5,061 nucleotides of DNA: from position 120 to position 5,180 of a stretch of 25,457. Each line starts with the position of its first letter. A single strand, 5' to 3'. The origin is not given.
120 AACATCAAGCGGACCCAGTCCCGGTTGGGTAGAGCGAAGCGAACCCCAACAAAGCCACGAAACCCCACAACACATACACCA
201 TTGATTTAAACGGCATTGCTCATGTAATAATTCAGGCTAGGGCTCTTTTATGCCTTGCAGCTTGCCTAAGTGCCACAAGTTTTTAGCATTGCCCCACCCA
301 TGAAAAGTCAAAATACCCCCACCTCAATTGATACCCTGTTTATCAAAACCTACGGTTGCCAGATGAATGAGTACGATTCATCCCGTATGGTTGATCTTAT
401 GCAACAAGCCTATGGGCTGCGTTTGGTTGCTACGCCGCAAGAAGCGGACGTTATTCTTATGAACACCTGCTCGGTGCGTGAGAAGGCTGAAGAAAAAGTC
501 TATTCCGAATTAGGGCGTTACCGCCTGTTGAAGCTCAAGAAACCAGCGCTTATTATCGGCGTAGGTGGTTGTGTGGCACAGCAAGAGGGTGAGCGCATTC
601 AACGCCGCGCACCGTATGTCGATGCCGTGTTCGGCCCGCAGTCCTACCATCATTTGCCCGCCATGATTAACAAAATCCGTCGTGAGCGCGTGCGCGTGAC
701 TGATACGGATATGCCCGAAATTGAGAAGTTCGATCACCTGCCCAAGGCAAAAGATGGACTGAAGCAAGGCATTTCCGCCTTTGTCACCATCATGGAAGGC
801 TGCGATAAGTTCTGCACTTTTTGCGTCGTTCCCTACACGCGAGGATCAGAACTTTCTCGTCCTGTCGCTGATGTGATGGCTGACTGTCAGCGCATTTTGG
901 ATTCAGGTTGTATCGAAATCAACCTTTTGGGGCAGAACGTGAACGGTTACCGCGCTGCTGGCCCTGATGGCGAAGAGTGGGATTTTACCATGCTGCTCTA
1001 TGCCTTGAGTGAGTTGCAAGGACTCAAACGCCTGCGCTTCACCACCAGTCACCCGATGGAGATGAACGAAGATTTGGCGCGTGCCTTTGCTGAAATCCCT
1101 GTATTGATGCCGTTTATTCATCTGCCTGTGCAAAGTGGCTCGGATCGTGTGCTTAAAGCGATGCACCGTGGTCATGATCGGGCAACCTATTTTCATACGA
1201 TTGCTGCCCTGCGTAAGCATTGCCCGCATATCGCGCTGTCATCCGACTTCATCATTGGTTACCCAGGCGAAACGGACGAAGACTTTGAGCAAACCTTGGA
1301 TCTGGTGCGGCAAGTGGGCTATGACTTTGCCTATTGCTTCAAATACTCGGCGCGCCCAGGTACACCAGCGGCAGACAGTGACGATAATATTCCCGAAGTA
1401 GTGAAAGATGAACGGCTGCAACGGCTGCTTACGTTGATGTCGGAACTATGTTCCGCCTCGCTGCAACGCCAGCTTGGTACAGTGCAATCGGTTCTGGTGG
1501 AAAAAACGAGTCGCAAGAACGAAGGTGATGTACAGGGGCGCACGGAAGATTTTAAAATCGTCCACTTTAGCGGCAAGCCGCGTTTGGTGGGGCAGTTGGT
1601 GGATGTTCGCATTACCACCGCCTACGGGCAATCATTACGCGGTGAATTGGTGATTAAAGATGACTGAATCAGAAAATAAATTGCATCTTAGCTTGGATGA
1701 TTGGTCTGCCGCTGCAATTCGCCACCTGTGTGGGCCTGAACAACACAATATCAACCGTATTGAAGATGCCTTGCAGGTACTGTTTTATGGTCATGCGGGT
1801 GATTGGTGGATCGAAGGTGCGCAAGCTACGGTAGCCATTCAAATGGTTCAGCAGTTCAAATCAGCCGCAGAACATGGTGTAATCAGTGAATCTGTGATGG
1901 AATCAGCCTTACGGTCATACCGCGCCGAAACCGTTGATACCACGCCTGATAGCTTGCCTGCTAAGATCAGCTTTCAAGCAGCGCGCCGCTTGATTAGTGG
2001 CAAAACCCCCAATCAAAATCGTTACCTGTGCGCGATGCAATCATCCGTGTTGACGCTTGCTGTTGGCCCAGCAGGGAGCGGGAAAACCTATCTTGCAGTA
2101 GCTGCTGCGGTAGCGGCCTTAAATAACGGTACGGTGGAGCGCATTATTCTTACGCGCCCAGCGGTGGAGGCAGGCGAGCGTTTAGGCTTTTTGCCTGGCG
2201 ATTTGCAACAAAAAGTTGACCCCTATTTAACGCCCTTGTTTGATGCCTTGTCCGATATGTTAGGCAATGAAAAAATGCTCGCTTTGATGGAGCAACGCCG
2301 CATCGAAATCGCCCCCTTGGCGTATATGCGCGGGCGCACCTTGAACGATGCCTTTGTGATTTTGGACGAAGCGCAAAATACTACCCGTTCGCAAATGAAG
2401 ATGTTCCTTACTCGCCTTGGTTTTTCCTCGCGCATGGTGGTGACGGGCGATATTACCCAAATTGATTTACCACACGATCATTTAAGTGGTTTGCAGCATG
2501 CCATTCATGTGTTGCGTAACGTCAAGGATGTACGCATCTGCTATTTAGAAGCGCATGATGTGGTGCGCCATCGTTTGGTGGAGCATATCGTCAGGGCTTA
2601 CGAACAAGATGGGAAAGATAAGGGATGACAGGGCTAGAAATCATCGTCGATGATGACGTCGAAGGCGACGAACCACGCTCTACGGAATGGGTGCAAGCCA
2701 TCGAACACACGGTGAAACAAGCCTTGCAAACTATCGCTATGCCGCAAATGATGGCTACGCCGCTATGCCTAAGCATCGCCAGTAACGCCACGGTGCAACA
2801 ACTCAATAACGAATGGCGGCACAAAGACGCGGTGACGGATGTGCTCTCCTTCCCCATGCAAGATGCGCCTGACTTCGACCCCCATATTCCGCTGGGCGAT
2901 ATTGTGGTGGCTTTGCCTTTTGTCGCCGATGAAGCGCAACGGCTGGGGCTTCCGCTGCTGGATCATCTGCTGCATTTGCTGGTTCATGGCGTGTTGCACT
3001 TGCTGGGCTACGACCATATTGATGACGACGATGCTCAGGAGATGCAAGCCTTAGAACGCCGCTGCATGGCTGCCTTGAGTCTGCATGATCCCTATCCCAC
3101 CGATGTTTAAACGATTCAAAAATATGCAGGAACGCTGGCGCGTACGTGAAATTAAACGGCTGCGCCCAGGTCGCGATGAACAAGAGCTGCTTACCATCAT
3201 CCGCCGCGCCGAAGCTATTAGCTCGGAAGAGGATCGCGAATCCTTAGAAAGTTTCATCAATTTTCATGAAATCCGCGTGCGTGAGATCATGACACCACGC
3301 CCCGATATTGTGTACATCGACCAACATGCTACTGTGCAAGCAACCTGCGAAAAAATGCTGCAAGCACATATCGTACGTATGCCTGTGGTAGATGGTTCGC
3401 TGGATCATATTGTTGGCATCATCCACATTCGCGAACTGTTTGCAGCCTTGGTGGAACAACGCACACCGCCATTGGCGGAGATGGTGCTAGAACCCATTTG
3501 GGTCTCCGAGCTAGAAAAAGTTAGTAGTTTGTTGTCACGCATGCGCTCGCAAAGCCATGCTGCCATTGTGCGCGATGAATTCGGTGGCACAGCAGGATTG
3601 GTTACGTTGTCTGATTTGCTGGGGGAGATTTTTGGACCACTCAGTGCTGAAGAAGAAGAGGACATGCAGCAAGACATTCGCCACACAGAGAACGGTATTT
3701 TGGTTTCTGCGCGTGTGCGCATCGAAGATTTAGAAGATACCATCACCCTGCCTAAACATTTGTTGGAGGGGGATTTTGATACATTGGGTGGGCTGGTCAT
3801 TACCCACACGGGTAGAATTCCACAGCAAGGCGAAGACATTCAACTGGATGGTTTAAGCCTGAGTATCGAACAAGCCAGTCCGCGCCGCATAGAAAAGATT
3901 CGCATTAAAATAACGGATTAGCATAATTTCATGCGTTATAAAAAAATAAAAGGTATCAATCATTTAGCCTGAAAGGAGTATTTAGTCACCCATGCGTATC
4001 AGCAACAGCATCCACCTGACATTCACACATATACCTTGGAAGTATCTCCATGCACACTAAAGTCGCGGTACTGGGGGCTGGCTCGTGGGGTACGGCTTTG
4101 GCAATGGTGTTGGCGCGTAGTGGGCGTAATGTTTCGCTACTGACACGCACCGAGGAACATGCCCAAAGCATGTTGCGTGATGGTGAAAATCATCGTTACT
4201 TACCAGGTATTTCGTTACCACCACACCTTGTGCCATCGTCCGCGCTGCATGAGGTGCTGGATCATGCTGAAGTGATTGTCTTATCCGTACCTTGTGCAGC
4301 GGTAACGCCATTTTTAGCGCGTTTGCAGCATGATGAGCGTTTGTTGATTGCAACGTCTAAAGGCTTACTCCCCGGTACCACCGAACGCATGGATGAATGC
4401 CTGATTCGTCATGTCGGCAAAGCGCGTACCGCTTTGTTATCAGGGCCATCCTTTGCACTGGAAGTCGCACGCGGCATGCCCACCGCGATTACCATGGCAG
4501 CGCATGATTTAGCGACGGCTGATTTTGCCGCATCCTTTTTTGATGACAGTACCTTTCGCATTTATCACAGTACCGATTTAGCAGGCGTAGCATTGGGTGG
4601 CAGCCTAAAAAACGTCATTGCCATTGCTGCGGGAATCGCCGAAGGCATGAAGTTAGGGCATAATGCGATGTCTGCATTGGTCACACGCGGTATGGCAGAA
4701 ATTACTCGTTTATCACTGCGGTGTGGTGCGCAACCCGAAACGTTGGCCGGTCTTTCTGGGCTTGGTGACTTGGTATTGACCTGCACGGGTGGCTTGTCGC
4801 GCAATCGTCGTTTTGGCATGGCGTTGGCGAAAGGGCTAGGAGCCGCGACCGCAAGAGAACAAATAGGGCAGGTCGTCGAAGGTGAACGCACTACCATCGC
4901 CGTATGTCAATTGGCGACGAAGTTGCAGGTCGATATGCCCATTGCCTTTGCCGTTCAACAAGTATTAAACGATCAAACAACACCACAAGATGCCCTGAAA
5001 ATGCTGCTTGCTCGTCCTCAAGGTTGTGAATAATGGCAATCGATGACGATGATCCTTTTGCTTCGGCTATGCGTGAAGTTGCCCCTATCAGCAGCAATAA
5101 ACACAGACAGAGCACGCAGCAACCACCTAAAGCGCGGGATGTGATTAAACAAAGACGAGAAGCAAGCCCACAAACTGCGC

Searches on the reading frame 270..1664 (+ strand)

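Call 52: search_protein_families(library=pfam, proteins=[window:270-1664:+], max_evalue=0.00001)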
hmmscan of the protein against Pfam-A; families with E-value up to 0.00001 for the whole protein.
window:270-1664:+ (465 aa): 3 families
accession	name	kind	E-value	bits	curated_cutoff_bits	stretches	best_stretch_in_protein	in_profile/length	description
PF00919.26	UPF0004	-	1.1e-30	105.9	27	1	23-122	2-98/98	Uncharacterized protein family UPF0004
PF04055.27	Radical_SAM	-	3.4e-25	89.6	29.5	1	173-346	2-166/166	Radical SAM superfamily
PF01938.26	TRAM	-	3.7e-14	52.8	21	1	399-461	1-61/61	TRAM domain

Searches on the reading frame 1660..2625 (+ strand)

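Call 52: search_protein_families(library=pfam, proteins=[window:1660-2625:+], max_evalue=0.00001)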
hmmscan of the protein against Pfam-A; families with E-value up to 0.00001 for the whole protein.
window:1660-2625:+ (322 aa): 3 families
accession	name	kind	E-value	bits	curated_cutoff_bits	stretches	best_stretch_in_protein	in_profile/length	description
PF02562.22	PhoH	-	8.2e-93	310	27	1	112-315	2-205/205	PhoH-like protein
PF13604.12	AAA_30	-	8.5e-07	29.3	27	1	118-268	5-128/191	AAA domain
PF13245.12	AAA_19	-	2.3e-06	28.2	25.1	1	126-268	9-129/134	AAA domain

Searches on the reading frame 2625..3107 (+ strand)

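Call 52: search_protein_families(library=pfam, proteins=[window:2625-3107:+], max_evalue=0.00001)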
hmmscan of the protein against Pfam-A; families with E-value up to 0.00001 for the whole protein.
window:2625-3107:+ (161 aa): 1 family
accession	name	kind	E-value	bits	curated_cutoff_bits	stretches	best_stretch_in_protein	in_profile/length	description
PF02130.23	YbeY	-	2.4e-33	115.2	25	1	21-150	6-128/129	Endoribonuclease YbeY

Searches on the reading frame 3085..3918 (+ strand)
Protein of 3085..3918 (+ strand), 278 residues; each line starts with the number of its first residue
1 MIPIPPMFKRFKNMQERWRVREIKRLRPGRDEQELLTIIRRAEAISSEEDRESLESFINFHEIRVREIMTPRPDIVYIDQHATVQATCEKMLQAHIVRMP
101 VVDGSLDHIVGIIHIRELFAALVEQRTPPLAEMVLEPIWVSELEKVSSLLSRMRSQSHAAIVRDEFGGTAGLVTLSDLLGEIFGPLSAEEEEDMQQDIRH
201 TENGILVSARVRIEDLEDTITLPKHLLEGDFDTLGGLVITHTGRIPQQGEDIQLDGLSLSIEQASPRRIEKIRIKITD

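Call 52: search_protein_families(library=pfam, proteins=[window:3085-3918:+], max_evalue=0.00001)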
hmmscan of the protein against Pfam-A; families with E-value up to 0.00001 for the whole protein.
window:3085-3918:+ (278 aa): 2 families
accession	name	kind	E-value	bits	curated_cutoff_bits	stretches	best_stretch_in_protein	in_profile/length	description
PF03471.22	CorC_HlyC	-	8e-19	67.9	27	1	200-276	3-79/81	Transporter associated domain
PF00571.33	CBS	-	2.4e-16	60.3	24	1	65-123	1-56/57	CBS domain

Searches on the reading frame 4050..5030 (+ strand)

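Call 52: search_protein_families(library=pfam, proteins=[window:4050-5030:+], max_evalue=0.00001)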
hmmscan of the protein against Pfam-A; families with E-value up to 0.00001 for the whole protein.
window:4050-5030:+ (327 aa): 5 families
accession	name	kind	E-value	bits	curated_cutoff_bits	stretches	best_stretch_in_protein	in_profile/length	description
PF07479.19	NAD_Gly3P_dh_C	-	6.3e-50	169.5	25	1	176-316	1-141/142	NAD-dependent glycerol-3-phosphate dehydrogenase C-terminus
PF01210.29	NAD_Gly3P_dh_N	-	1.8e-40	138.9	23.1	1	4-155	1-156/158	NAD-dependent glycerol-3-phosphate dehydrogenase N-terminus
PF20618.3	GPD_NAD_C_bact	-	8.5e-21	74.7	27.6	1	236-302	1-66/66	Bacterial GPD, NAD-dependent C-terminal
PF03807.23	F420_oxidored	-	2.5e-10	41.3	21.6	1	4-103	1-92/94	NADP oxidoreductase coenzyme F420-dependent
PF02558.23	ApbA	-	2.3e-06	27.7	22.2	1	5-87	1-81/150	Ketopantoate reductase PanE/ApbA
